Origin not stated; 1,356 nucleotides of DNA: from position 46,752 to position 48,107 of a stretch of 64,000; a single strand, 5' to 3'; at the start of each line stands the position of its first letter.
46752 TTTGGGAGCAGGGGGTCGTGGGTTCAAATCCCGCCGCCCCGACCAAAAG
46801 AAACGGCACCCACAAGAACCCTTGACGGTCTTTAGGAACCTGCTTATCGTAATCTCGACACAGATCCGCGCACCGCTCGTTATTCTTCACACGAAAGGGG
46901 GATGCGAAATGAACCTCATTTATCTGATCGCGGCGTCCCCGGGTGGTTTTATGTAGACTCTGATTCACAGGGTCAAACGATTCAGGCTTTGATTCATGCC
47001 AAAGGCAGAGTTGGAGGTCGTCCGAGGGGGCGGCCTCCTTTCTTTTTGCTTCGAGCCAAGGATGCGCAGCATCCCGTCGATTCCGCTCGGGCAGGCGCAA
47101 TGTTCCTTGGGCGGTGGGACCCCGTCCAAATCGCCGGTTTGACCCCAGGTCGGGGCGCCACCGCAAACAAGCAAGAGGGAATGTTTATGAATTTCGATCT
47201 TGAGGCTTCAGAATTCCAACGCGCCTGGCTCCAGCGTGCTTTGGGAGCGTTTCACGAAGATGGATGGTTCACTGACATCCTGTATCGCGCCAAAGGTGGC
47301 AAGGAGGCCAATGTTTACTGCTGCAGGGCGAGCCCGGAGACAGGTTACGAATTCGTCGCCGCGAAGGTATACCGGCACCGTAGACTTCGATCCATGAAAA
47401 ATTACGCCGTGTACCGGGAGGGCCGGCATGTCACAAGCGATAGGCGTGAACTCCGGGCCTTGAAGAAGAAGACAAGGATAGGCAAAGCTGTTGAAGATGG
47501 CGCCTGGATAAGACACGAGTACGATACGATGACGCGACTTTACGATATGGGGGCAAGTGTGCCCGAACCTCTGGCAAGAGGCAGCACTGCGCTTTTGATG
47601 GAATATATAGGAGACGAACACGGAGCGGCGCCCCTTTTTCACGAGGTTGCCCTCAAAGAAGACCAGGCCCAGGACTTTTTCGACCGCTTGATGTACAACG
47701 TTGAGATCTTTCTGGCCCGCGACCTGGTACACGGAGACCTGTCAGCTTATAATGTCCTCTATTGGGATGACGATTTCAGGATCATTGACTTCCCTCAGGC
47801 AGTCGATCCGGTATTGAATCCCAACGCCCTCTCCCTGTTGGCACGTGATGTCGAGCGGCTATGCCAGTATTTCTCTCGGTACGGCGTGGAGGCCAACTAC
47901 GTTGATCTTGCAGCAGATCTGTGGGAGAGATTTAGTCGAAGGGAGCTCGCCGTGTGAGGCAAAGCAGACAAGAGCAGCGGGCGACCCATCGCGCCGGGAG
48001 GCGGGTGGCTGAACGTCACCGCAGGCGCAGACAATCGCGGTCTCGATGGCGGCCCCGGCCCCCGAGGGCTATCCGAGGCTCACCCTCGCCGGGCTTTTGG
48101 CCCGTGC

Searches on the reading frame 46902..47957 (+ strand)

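Call 47: search_protein_families(library=ncbifam, proteins=[window:46902-47957:+], max_evalue=0.01)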
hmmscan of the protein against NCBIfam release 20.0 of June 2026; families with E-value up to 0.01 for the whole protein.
window:46902-47957:+ (351 aa): 6 families
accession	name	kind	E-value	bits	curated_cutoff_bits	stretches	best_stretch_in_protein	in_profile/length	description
NF041645.1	prot_kin_PA4780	equivalog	4.6e-54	183.5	350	1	114-349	7-238/274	PA4780 family RIO1-like protein kinase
NF041310.1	Prot_Kin_Rio1_Halo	equivalog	1.4e-31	110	480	1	97-333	53-270/273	serine/threonine-protein kinase Rio1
NF002475.0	PRK01723.1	equivalog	9.9e-06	24.7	142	1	205-344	90-231/241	3-deoxy-D-manno-octulosonic acid kinase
NF011461.0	PRK14879.1-2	equivalog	5.1e-05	23.2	372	1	203-299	50-145/225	Kae1-associated kinase Bud32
TIGR03724.2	arch_bud32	equivalog_domain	0.00044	19.8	125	1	204-297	41-128/193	KEOPS complex kinase/ATPase Bud32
NF038151.1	lanthi_synth_III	equivalog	0.0019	16.6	575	1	254-302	336-385/833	class III lanthionine synthetase LanKC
